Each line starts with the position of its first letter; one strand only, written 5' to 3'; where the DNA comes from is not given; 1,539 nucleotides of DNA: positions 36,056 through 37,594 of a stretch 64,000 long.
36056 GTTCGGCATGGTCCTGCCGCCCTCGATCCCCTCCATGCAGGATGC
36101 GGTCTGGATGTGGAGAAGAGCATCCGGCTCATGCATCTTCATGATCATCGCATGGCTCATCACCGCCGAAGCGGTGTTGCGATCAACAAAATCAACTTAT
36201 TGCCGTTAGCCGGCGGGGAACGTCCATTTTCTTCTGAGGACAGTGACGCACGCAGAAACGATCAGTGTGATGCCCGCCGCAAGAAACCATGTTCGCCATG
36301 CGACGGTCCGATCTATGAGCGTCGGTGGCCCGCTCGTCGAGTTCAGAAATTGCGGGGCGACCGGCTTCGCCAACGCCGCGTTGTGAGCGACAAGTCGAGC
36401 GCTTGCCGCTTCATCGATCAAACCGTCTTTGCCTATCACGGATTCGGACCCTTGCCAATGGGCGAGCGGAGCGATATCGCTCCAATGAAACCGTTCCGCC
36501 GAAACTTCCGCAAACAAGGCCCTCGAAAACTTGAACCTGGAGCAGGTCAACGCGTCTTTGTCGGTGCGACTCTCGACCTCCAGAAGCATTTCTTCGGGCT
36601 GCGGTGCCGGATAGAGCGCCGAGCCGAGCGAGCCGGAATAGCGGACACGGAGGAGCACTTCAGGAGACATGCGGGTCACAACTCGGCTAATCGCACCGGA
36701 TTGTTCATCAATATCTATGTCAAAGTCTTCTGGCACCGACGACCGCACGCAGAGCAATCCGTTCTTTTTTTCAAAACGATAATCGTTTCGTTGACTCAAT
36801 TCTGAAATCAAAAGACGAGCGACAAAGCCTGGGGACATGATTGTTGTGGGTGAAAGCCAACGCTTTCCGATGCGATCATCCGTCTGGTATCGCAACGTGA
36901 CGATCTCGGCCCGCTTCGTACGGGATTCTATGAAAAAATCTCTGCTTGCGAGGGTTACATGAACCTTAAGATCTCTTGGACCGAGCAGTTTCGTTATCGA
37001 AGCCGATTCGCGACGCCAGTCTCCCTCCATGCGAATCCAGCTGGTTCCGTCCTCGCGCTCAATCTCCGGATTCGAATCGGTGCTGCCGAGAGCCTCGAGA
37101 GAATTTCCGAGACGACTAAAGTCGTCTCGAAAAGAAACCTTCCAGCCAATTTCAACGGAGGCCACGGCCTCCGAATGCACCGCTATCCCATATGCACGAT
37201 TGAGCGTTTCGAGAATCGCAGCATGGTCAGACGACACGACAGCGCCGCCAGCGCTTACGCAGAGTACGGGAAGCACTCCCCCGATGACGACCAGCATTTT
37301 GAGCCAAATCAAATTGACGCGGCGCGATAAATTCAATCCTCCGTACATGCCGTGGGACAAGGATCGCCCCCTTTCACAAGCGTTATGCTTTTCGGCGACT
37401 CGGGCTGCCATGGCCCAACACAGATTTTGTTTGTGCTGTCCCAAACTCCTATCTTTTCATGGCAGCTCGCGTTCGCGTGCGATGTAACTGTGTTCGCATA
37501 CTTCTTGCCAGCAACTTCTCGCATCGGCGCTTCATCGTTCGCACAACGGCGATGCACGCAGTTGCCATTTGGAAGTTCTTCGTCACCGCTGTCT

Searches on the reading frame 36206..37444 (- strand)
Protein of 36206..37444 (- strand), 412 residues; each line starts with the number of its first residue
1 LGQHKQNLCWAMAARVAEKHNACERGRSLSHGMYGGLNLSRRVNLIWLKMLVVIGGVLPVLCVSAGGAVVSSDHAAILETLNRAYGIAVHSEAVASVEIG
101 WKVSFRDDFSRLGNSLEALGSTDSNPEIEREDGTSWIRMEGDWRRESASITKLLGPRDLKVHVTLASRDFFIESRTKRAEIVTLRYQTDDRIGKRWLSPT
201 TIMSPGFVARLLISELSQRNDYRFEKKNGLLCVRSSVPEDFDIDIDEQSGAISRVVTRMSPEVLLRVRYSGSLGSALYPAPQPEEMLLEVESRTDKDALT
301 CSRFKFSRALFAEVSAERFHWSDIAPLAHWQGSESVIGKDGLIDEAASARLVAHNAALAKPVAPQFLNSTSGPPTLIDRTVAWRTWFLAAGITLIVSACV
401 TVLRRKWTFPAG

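Call 8: search_protein_families(library=pfam, proteins=[window:36206-37444:-], max_evalue=1)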
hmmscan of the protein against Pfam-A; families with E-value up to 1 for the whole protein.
window:36206-37444:- (412 aa): 0 families

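Call 9: search_protein_families(library=ncbifam, proteins=[window:36206-37444:-], max_evalue=1)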
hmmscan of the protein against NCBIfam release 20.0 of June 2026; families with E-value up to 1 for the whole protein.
window:36206-37444:- (412 aa): 0 families

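Call 12: find_homologous_proteins(query=window:36206-37348:-, max_evalue=0.01)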
Query window:36206-37348:- (380 aa): 3 proteins with E <= 0.01 among 8000 candidates.
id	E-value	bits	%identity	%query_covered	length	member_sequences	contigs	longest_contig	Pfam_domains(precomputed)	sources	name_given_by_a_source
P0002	1.3e-249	845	100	100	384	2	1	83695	-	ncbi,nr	ncbi:MAG: hypothetical protein JNK16_08300 [Phycisphaerales bacterium]|nr:hypothetical protein [Phyc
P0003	1.9e-93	332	46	97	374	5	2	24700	-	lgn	-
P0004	3.8e-84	301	43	98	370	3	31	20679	-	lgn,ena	-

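Call 14: find_encoding_contigs(protein=P0003, flank=8000, max_places=4)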
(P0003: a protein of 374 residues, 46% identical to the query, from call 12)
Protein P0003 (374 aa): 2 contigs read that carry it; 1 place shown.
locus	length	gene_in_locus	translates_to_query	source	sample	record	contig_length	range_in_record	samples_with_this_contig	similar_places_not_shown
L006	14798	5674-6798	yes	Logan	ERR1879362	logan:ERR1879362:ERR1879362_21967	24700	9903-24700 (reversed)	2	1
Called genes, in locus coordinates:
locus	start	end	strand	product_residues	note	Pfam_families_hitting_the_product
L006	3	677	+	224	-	?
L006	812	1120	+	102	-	PF02604:PhdYeFM_antitox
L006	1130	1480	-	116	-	-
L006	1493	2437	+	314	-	PF00389:2-Hacid_dh, PF02826:2-Hacid_dh_C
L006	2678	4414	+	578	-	PF00528:BPD_transp_1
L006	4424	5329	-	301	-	PF07963:N_methyl (faint)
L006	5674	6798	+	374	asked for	-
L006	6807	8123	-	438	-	PF09594:GT87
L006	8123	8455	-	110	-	PF00254:FKBP_C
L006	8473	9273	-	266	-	PF00254:FKBP_C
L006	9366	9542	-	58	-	-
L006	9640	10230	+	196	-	-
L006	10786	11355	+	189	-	-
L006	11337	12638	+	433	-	PF07969:Amidohydro_3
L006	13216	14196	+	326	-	PF00351:Biopterin_H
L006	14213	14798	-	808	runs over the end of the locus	PF00950:ABC-3, PF01032:FecCD, PF02742:Fe_dep_repr_C, PF00950:ABC-3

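Call 15: find_encoding_contigs(protein=P0004, flank=8000, max_places=4)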
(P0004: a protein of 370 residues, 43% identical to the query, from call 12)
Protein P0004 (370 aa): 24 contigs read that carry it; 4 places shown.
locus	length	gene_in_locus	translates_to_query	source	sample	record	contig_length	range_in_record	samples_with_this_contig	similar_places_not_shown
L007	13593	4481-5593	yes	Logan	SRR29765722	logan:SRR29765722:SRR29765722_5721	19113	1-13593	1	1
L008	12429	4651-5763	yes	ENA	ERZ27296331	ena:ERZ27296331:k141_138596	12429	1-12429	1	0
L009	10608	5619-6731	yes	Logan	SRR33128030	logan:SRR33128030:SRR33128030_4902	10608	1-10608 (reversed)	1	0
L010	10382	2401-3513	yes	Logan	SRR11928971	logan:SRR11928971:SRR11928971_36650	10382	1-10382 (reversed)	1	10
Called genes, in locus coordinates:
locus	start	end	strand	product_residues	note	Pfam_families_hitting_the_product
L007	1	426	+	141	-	?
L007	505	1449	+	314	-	PF00389:2-Hacid_dh, PF02826:2-Hacid_dh_C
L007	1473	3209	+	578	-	PF00528:BPD_transp_1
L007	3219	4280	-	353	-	-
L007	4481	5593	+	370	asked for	-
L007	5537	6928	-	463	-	PF09594:GT87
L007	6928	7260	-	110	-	PF00254:FKBP_C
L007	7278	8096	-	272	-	PF00254:FKBP_C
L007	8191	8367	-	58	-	-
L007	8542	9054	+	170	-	-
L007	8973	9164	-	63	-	-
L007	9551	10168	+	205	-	-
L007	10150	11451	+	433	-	PF07969:Amidohydro_3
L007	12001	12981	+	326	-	PF00351:Biopterin_H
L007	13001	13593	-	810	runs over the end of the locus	PF00950:ABC-3, PF01032:FecCD, PF02742:Fe_dep_repr_C, PF00950:ABC-3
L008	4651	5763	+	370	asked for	-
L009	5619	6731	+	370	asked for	-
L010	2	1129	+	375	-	?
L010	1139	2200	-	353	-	-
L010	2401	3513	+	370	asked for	-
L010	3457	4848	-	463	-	PF09594:GT87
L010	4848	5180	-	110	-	PF00254:FKBP_C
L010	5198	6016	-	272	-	PF00254:FKBP_C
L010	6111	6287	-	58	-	-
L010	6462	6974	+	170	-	-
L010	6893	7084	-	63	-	-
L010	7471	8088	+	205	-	-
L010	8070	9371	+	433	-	PF07969:Amidohydro_3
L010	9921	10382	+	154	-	?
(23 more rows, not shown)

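Call 35: search_protein_representatives(alignment_id=A3)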
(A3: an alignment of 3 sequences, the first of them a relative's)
Query: 3 sequences, 374 profile positions. Proteins with E-value up to 0.001 (for the whole library): 11; up to 1e-10: 6; up to 1e-30: 2. The best 11 are listed.
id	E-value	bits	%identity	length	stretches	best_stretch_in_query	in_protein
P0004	1.2e-213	725.5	-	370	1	5-374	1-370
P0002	3.7e-202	687.7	-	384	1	1-374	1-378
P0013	1.2e-14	70.5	-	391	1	111-374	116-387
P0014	1.5e-12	63.6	-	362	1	41-327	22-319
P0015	4.5e-12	62.1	-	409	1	102-324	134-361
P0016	2.8e-11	59.4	-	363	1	40-374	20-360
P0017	1.5e-10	57.0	-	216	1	39-224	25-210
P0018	3.4e-07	46.0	-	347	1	118-373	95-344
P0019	1.6e-05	40.5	-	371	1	111-371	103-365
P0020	4.9e-05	38.9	-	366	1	176-328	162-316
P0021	1.3e-04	37.5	-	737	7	80-108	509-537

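Call 41: find_encoding_contigs(protein=P0018, flank=5000, max_places=2)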
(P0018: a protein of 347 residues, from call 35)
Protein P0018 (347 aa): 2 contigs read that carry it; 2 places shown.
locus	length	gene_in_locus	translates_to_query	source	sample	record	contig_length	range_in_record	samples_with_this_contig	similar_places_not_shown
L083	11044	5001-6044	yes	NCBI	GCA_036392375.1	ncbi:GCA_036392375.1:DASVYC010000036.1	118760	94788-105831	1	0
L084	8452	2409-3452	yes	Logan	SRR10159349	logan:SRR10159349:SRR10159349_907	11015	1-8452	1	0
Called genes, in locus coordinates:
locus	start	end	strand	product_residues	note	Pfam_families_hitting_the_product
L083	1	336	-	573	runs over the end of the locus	PF05157:MshEN (weak), PF00437:T2SSE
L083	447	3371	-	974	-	PF03958:Secretin_N, PF00263:Secretin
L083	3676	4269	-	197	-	-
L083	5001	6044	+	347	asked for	-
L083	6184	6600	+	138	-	-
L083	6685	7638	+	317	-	PF00578:AhpC-TSA (weak), PF13911:AhpC-TSA_2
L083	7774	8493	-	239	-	-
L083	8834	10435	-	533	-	PF01145:Band_7, PF15975:Flot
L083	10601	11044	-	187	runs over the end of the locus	-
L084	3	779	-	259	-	?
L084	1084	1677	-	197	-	-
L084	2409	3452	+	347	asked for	-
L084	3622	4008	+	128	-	-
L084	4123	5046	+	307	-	PF00578:AhpC-TSA (weak), PF13911:AhpC-TSA_2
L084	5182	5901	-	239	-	-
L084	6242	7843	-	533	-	PF01145:Band_7, PF15975:Flot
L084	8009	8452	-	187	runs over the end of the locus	-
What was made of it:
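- In L083, A lies next to a secretin and a T2SSE ATPase (call 41).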

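Call 42: find_encoding_contigs(protein=P0013, flank=5000, max_places=2)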
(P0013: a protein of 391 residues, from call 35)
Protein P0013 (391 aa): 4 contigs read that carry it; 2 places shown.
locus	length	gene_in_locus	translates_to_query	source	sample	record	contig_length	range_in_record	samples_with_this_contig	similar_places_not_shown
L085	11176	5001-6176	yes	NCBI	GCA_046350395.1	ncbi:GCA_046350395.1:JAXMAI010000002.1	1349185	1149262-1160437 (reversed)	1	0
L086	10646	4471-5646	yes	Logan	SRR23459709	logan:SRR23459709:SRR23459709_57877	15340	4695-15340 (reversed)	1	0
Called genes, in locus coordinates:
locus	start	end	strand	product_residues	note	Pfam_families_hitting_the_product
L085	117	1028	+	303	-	PF00069:Pkinase, PF01636:APH (faint), PF07714:PK_Tyr_Ser-Thr, PF03109:ABC1, PF01163:RIO1 (weak)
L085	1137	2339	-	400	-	PF00144:Beta-lactamase, PF13354:Beta-lactamase2 (faint)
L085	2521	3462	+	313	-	PF00149:Metallophos (weak)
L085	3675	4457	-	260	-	-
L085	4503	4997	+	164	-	-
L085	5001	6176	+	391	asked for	-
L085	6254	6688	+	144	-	PF07291:MauE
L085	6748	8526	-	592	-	PF02836:Glyco_hydro_2_C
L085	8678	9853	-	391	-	PF18483:Lectin_L-type_dom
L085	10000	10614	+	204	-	PF13548:DUF4126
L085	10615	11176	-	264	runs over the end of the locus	-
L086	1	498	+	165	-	?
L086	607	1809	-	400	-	PF00144:Beta-lactamase, PF13354:Beta-lactamase2 (faint)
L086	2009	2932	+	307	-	PF00149:Metallophos (weak)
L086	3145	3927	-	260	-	-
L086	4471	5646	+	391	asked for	-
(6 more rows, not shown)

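Call 62: find_encoding_contigs(protein=P0016, flank=4000, max_places=1)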
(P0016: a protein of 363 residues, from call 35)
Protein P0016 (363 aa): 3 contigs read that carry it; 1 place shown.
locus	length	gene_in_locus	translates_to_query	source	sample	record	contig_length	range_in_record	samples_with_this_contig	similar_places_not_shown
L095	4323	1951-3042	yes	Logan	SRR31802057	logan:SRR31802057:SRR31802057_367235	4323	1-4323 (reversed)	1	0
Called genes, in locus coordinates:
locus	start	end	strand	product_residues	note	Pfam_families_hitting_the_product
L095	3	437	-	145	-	?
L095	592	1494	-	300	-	PF07963:N_methyl (faint)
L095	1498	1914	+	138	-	-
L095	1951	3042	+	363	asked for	-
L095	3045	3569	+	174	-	PF07291:MauE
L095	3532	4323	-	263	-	?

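Call 63: find_encoding_contigs(protein=P0014, flank=4000, max_places=1)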
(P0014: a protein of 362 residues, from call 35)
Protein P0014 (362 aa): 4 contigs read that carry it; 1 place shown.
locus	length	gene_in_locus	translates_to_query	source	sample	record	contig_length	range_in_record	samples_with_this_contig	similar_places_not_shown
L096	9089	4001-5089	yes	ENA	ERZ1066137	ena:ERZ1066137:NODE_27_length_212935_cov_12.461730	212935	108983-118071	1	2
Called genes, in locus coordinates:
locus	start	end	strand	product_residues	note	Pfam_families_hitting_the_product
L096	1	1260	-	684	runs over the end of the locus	-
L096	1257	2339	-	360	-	PF04166:PdxA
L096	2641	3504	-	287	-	-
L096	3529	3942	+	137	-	-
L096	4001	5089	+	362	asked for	-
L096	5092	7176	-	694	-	PF05157:MshEN, PF00437:T2SSE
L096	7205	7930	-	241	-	-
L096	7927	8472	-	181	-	PF04350:PilO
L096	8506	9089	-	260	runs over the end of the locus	PF05137:PilN (faint)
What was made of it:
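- Closest known: T2SS minor pseudopilins. Same: Two loci lie next to a secretin, a GspE-type ATPase and PilN/PilO (calls 41, 63).
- In L096, C lies next to T2SSE, PilO and PilN (call 63). Two loci abut a secretin, ATPase and PilNO (calls 41, 63).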

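Call 64: find_encoding_contigs(protein=P0020, flank=4000, max_places=1)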
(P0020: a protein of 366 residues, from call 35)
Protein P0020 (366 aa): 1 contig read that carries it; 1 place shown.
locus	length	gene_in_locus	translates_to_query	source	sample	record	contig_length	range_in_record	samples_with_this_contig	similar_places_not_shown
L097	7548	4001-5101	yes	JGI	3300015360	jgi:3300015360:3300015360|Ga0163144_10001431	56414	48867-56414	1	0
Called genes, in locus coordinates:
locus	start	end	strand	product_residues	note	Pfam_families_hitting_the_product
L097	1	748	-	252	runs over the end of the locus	PF00483:NTP_transferase, PF01128:IspD (weak), PF12804:NTP_transf_3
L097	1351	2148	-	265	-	-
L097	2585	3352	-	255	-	-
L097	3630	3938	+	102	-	-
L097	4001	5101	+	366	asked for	-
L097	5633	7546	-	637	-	?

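Call 65: predict_structure(alignment_id=A6)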
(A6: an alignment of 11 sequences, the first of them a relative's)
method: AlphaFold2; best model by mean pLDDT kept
length: 384 residues; sequences in the alignment: 11
mean_pLDDT: 78.9   pTM: 0.69
mean pLDDT of the five models: 78.9, 77.3, 74.2, 73.9, 66.3
residues with pLDDT >= 90: 175; 70-90: 105; 50-70: 56; < 50: 48
segments of 3 or more residues with pLDDT < 50: 1-9, 27-41, 80-98
pLDDT, mean of each block of 10 residues (from residue 1): 39 54 46 40 80 93 80 79 41 48 91 93 79 91 91 89 77 95 92 88 93 94 96 91 89 94 83 90 87 94 92 94 80 53 58 64 88 82 55
secondary structure, 60 per line:
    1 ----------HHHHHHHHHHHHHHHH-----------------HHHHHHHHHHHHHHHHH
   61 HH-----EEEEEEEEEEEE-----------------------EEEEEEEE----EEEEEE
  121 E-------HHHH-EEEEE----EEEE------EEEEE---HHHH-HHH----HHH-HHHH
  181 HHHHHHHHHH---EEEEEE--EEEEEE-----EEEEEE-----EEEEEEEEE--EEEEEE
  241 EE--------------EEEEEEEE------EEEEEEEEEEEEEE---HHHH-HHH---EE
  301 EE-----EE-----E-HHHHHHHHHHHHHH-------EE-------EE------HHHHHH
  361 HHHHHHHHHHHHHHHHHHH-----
elements in order: H11-26 H44-62 E68-79 E103-110 E115-121 H129-132 E134-138 E143-146 E153-157 H161-164 H177-190 E194-199 E202-207 E213-218 E224-232 E235-242 E257-264 E271-284 H288-291 E299-302 H317-330 H355-379
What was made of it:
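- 36206..37360 (-): C2: 384-aa protein (NCBI start TTG 37360; alternative ATG 37348) with a signal peptide, a predicted LolA-like domain, a linker, a W..W-TM-RRK anchor; overlaps the B2 3' end by 16-28 nt. AF2 gives pLDDT 78.9 and pTM 0.69 (call 65).
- On LolA-like fold (LolA, LolB, LprF/LppX, RseB/MucB): The AF2 model has pLDDT 78.9, pTM 0.69, 13 strands and a helix at 177-190 (call 65).
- AF2 gives pLDDT 78.9 (call 65).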

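Call 70: fold_search(model_id=the predicted structure, library=pdb)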
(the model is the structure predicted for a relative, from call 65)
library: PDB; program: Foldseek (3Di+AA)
matches with E <= 10: 1303; with E <= 0.001: 9
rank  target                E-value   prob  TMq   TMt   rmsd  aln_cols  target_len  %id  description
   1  4ki3_I                8.0e-07  1.00  0.28  0.50   7.0       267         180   10  1.70 Angstrom resolution crystal structure of outer-membrane lipoprotein carrier protein (lolA) from Yersinia pestis C (released 2013-05-15)
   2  4ki3_D                1.5e-06  1.00  0.29  0.52   6.4       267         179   10  1.70 Angstrom resolution crystal structure of outer-membrane lipoprotein carrier protein (lolA) from Yersinia pestis C (released 2013-05-15)
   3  4ki3_G                4.4e-06  1.00  0.29  0.54   6.8       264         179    9  1.70 Angstrom resolution crystal structure of outer-membrane lipoprotein carrier protein (lolA) from Yersinia pestis C (released 2013-05-15)
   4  2w7q_B                1.1e-05  1.00  0.29  0.51   7.6       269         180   10  Structure of Pseudomonas aeruginosa LolA (released 2009-12-29)
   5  4ki3_A                2.6e-05  1.00  0.30  0.55   5.9       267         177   10  1.70 Angstrom resolution crystal structure of outer-membrane lipoprotein carrier protein (lolA) from Yersinia pestis C (released 2013-05-15)
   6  9tpm                  4.0e-05  1.00  0.38  0.57   6.9       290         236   11  Structure of LolB from Porphyromonas gingivalis (released 2026-02-18)
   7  4ki3_H                4.3e-05  1.00  0.27  0.49   6.5       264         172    9  1.70 Angstrom resolution crystal structure of outer-membrane lipoprotein carrier protein (lolA) from Yersinia pestis C (released 2013-05-15)
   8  4ki3_B                1.3e-04  1.00  0.26  0.47   6.9       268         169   10  1.70 Angstrom resolution crystal structure of outer-membrane lipoprotein carrier protein (lolA) from Yersinia pestis C (released 2013-05-15)
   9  4qa8                  1.3e-04  0.99  0.21  0.31  12.0       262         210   12  Crystal structure of LprF from Mycobacterium bovis (released 2014-10-22)
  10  5o1r_A                3.3e-03  0.84  0.13  0.31  10.8       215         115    8  human Fab 5H2 bound to NHBA-C3 from Neisseria meningitidis serogroup B (released 2018-05-30)
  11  4r4z_D                3.3e-03  0.66  0.17  0.13  12.7       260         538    7  Structure of PNGF-II in P21 space group (released 2015-01-28)
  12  6jau_A                3.3e-03  0.41  0.17  0.21  16.4       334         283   10  The complex structure of Pseudomonas aeruginosa MucA/MucB. (released 2020-01-29)
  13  4r4x                  4.6e-03  0.75  0.18  0.13  12.8       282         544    6  Structure of PNGF-II in C2 space group (released 2015-01-28)
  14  2zf3_F                5.5e-03  0.92  0.21  0.36  10.2       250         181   13  Crystal Structure of VioE (released 2008-01-01)
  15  6i7s_G                5.8e-03  0.33  0.16  0.09  13.6       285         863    9  Microsomal triglyceride transfer protein (released 2019-08-21)
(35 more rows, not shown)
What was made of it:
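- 36206..37360 (-): Foldseek top hits are LolA 4ki3 and 2w7q (E=8e-7 to 1e-5), LolB 9tpm and LprF 4qa8 (call 70).
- On LolA-like fold (LolA, LolB, LprF/LppX, RseB/MucB): Foldseek gives LolA 4ki3 at E=8e-7, 2w7q at 1e-5, LolB 9tpm at 4e-5 and LprF at 1e-4 (call 70).
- Closest known: LolA/LolB/LprG-LppX/RseB-MucB superfold. Same: Foldseek gives E=8e-7 to 4e-5 and probability 1.0, with target-normalised TM-score 0.5-0.57 (call 70).
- Foldseek finds LolA, LolB and LprF at probability 0.99-1.0, with target-normalised TM-score 0.5-0.57 for LolA and LolB and 0.31 for LprF (call 70). The top structural matches of C2 are lipoprotein and glycolipid carriers (LolA, LolB, LprF), followed more weakly by MucB (call 70). 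C is much larger than typical immunity proteins and has a carrier-like fold (call 70).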

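Call 75: search_protein_families(library=pfam, proteins=[L095:3045-3569:+, L085:6254-6688:+, L083:6184-6600:+, L097:1351-2148:-], max_evalue=0.01)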
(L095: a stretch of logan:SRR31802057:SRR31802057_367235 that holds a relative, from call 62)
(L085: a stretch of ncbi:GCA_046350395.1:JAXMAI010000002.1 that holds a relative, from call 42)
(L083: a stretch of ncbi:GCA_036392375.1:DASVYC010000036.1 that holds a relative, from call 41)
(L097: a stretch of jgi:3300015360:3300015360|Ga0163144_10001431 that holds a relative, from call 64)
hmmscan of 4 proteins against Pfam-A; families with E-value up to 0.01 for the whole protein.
L095:3045-3569:+ (174 aa): 4 families
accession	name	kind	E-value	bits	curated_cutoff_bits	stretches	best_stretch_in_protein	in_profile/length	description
PF07291.16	MauE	-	1.1e-14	55.2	27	1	21-153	6-126/128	Methylamine utilisation protein MauE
PF13781.11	DoxX_3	-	0.00079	20.4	25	1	28-105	1-76/102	DoxX-like family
PF07681.17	DoxX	-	0.0039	18.2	23.6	1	26-90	8-67/85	DoxX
PF14087.12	DUF4267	-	0.0084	16.5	27.8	0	28-102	1-77/110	Domain of unknown function (DUF4267)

L085:6254-6688:+ (144 aa): 1 family
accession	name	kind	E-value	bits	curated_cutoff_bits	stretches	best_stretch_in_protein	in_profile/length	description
PF07291.16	MauE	-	1.3e-12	48.6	27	1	2-128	10-124/128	Methylamine utilisation protein MauE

L083:6184-6600:+ (138 aa): 0 families

L097:1351-2148:- (265 aa): 0 families

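Call 82: search_protein_families(library=padloc, proteins=[window:36206-37360:-], max_evalue=0.1)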
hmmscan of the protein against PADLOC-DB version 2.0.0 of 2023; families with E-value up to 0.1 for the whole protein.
window:36206-37360:- (384 aa): 0 families

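Call 83: search_solved_structures(query=A6, max_evalue=10)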
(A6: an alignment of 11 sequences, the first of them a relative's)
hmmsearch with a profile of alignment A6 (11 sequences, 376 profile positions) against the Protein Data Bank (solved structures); distinct sequences matched with E-value up to 10: 9.
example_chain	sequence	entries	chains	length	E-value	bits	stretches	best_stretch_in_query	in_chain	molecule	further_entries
7onc_A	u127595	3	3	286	4.9e-07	32.3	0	279-300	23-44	SAKe6BE | S6BE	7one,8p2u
7ong_A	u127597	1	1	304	6.8e-07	31.8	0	279-300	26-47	SAKe6BE-L1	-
7onh_A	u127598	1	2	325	9.1e-07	31.4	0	278-300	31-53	SAKe6BE-L3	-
7on7_A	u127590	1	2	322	1e-06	31.2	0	279-300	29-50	SAKe6BE-L2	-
7op4_A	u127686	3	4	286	0.0017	20.6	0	279-300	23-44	SAKe6BE-3HH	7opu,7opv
8pjq_A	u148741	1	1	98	0.16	14.1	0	278-300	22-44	SAKe2BE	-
4v4n_AQ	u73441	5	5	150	0.58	12.3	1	94-164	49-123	50S ribosomal protein L19E | Large ribosomal subunit protein eL19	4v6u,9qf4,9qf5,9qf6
9sra_BQ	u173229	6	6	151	0.63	12.2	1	94-164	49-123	Large ribosomal subunit protein eL19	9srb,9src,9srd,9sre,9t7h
9h19_M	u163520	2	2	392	1.6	10.8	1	228-278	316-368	Reaction center protein M chain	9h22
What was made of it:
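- On LolA-like fold (LolA, LolB, LprF/LppX, RseB/MucB): PDB sequence hits were repeat artefacts (call 83).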

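Call 90: search_protein_families(library=pfam, proteins=[L083:6184-6600:+, L083:6685-7638:+, L084:3622-4008:+, L096:7205-7930:-], max_evalue=1)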
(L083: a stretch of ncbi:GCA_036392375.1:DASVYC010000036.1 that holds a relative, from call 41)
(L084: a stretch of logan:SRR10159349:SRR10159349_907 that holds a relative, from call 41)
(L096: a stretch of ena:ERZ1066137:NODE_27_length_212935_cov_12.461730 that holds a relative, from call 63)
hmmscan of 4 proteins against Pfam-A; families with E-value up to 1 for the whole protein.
L083:6184-6600:+ (138 aa): 0 families

L083:6685-7638:+ (317 aa): 4 families
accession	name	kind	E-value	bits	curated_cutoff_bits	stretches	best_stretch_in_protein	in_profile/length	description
PF13911.12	AhpC-TSA_2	-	2.9e-12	47.4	27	1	204-304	12-112/114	AhpC/TSA antioxidant enzyme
PF00578.27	AhpC-TSA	-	3.7e-06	27.3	26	1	158-297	12-121/124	AhpC/TSA family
PF08534.16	Redoxin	-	0.024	14.9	26.6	1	159-249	16-108/148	Redoxin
PF20313.3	DUF6609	-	0.5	10.7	24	1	41-113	94-168/176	Family of unknown function (DUF6609)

L084:3622-4008:+ (128 aa): 1 family
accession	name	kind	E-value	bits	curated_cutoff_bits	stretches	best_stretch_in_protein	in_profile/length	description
PF01027.25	Bax1-I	-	0.041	14.1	34.1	1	14-103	20-106/207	Inhibitor of apoptosis-promoting Bax1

L096:7205-7930:- (241 aa): 0 families

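Call 91: find_encoding_contigs(protein=P0019, flank=6000, max_places=1)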
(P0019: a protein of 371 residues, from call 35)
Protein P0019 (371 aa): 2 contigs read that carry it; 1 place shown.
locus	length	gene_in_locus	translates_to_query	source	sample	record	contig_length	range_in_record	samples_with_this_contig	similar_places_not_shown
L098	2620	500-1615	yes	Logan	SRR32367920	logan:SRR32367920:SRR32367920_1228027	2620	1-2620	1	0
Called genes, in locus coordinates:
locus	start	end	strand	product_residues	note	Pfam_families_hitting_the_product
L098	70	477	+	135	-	-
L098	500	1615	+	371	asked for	-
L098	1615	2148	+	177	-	PF07291:MauE, PF13781:DoxX_3 (weak)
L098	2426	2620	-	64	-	?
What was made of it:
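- A MauE-family gene directly follows C in L085, L095 and L098 (calls 42, 62, 75, 91).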

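Call 92: find_encoding_contigs(protein=P0015, flank=6000, max_places=1)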
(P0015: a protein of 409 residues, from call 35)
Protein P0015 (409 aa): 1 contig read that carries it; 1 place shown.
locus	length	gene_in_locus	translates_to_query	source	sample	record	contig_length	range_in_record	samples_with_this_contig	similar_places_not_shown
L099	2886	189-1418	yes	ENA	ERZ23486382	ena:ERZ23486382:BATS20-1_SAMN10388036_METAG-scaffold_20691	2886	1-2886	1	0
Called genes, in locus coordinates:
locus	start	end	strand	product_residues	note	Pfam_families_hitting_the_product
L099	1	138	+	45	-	?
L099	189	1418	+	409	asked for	-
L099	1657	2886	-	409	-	?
